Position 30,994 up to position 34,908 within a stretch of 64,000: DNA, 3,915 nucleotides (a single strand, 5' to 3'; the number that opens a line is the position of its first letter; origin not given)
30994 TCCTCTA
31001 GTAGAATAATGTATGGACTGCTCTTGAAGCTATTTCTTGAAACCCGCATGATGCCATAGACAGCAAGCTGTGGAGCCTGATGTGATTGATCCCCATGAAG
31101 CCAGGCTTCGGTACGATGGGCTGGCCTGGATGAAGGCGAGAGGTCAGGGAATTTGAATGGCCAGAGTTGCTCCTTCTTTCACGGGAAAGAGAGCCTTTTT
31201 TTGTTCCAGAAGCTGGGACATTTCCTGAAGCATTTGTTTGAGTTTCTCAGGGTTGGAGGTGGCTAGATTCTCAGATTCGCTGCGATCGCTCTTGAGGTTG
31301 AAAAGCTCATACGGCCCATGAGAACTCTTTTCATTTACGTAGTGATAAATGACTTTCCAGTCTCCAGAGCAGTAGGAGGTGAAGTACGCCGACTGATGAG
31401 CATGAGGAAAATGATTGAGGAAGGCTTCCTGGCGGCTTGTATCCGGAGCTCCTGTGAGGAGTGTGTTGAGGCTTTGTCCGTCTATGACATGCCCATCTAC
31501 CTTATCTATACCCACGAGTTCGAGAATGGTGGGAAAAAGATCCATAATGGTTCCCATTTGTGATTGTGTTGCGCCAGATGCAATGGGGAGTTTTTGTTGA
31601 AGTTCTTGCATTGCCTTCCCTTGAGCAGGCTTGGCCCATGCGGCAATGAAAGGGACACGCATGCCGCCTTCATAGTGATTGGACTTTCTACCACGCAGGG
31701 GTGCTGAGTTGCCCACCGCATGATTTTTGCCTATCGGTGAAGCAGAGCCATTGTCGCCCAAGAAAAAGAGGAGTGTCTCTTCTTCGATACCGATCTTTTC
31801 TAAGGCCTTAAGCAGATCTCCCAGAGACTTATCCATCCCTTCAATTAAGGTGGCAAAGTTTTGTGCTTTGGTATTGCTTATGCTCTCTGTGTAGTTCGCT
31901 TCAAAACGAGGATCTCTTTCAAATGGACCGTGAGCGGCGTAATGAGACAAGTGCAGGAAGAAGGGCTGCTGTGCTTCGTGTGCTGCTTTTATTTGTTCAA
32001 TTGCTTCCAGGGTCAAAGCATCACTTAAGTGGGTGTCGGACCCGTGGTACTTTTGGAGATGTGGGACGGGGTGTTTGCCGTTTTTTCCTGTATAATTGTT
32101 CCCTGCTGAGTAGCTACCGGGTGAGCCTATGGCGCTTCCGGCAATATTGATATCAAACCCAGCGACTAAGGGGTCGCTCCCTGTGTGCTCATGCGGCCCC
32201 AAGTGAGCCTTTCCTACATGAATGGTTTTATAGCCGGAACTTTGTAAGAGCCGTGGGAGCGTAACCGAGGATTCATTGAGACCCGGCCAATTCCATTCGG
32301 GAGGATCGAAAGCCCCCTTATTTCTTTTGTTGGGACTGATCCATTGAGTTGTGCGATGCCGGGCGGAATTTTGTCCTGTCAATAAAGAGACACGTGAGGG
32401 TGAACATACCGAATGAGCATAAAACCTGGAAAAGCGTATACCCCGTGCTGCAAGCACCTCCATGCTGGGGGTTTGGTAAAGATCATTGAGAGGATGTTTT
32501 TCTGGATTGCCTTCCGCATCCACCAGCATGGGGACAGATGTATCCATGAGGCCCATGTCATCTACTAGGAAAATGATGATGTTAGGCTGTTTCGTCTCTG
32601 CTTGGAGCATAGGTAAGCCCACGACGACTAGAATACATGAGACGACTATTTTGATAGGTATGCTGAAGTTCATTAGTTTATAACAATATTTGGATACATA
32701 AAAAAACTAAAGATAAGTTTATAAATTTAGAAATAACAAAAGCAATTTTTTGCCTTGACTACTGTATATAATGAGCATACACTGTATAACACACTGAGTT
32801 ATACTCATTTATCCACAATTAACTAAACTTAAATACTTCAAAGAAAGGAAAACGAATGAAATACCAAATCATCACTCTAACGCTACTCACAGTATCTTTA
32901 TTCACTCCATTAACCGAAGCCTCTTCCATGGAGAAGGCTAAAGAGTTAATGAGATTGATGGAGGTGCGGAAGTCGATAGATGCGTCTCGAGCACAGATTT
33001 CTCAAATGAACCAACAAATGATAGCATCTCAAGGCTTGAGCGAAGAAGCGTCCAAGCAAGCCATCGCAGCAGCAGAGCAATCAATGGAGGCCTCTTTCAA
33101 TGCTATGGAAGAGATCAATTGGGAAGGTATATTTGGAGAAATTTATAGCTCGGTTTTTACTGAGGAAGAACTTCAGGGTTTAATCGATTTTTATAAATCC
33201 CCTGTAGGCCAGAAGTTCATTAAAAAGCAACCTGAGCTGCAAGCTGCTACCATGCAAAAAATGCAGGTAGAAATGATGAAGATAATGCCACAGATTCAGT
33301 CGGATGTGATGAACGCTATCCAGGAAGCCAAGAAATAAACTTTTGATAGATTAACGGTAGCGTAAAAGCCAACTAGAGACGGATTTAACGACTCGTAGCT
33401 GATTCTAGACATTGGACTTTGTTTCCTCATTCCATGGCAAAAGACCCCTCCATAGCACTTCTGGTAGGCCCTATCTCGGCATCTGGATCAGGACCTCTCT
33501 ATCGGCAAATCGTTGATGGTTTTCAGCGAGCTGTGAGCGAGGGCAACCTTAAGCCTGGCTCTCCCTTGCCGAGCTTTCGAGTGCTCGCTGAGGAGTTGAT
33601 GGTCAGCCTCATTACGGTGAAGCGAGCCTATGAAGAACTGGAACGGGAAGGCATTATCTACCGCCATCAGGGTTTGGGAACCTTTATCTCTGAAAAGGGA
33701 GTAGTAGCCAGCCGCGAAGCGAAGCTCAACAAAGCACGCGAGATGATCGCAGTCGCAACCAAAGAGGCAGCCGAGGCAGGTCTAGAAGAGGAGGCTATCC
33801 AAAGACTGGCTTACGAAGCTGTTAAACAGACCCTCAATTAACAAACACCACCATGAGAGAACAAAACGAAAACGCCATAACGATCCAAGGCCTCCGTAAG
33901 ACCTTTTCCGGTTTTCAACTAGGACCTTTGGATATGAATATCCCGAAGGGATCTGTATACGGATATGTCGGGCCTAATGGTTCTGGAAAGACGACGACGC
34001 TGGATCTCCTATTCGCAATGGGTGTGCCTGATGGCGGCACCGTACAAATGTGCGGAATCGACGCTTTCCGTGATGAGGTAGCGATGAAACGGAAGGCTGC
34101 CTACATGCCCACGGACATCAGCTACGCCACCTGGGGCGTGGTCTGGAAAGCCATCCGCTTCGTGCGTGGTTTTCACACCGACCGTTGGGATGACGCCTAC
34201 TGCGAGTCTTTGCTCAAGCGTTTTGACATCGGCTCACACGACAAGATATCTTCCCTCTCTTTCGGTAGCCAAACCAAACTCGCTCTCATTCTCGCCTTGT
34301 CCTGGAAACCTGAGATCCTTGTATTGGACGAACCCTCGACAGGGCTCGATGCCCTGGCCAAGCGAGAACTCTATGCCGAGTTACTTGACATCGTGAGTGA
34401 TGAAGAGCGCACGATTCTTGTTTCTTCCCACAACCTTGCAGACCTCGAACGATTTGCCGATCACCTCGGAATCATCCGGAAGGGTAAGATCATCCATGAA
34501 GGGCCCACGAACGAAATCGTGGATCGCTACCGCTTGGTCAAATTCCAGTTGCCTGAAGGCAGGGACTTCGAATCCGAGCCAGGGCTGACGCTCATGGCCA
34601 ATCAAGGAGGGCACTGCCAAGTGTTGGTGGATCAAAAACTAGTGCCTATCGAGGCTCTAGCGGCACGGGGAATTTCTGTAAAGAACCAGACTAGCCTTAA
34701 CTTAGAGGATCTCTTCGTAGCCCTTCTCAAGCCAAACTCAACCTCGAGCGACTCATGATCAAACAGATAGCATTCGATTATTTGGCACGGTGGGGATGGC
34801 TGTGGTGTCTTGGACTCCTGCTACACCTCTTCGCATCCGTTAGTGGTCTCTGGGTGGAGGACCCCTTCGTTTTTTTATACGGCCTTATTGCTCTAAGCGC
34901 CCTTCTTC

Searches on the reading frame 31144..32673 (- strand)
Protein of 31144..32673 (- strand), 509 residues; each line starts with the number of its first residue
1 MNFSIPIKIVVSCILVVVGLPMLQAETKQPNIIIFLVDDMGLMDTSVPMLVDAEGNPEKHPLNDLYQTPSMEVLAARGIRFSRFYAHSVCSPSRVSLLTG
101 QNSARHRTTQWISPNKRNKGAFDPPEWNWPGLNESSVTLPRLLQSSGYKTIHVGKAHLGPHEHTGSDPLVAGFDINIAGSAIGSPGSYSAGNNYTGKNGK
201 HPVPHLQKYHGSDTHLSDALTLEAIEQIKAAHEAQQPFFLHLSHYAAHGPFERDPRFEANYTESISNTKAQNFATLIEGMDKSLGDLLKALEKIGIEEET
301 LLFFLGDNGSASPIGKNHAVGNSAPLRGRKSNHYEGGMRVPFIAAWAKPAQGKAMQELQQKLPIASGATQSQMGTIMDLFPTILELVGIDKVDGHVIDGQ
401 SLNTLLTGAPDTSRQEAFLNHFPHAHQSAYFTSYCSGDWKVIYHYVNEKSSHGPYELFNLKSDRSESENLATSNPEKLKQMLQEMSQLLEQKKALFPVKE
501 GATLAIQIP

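Call 9: search_protein_families(library=pfam, proteins=[window:31144-32673:-], max_evalue=0.001)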
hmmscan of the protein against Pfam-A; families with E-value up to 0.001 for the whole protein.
window:31144-32673:- (509 aa): 4 families
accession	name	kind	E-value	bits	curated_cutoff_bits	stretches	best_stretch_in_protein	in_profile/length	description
PF00884.28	Sulfatase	-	6.7e-46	157.4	25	1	30-389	1-301/301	Sulfatase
PF16347.10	SGSH_C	-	2.1e-09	38.2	29.3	1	364-492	28-151/154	N-sulphoglucosamine sulphohydrolase, C-terminal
PF01663.27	Phosphodiest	-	3.2e-06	27.4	23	1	66-350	18-258/342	Type I phosphodiesterase / nucleotide pyrophosphatase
PF14707.11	Sulfatase_C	-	1.7e-05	25.8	30.9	1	430-494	34-94/127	C-terminal region of aryl-sulfatase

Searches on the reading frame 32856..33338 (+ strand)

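Call 55: search_protein_families(library=pfam, proteins=[window:32856-33338:+], max_evalue=0.0001)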
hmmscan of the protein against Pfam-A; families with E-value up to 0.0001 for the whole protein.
window:32856-33338:+ (160 aa): 1 family
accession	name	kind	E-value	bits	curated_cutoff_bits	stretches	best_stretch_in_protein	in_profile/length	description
PF09832.14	DUF2059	-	2.3e-19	69.6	23.6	1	95-146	9-60/60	Uncharacterized protein conserved in bacteria (DUF2059)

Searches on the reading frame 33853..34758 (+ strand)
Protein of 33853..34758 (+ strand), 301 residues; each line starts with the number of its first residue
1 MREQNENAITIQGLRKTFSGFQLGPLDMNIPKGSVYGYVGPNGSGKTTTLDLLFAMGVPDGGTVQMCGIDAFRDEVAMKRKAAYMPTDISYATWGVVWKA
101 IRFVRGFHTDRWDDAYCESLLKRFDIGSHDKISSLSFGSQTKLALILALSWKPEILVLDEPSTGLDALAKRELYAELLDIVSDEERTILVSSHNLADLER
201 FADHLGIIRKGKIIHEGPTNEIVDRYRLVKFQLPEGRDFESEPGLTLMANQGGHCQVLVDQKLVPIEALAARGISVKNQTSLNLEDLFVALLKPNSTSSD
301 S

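Call 9: search_protein_families(library=pfam, proteins=[window:33853-34758:+], max_evalue=0.001)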
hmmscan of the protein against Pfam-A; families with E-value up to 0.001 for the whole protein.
window:33853-34758:+ (301 aa): 3 families
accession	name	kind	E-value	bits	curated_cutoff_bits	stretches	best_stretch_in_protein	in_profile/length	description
PF00005.33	ABC_tran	-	1.8e-18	67.9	25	1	25-162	3-136/137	ABC transporter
PF13304.12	AAA_21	-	6.1e-13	49.9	27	1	132-195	235-300/304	AAA domain, putative AbiEii toxin, Type IV TA system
PF02463.25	SMC_N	-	4.1e-05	23.5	40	0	37-58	28-50/220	RecF/RecN/SMC N terminal domain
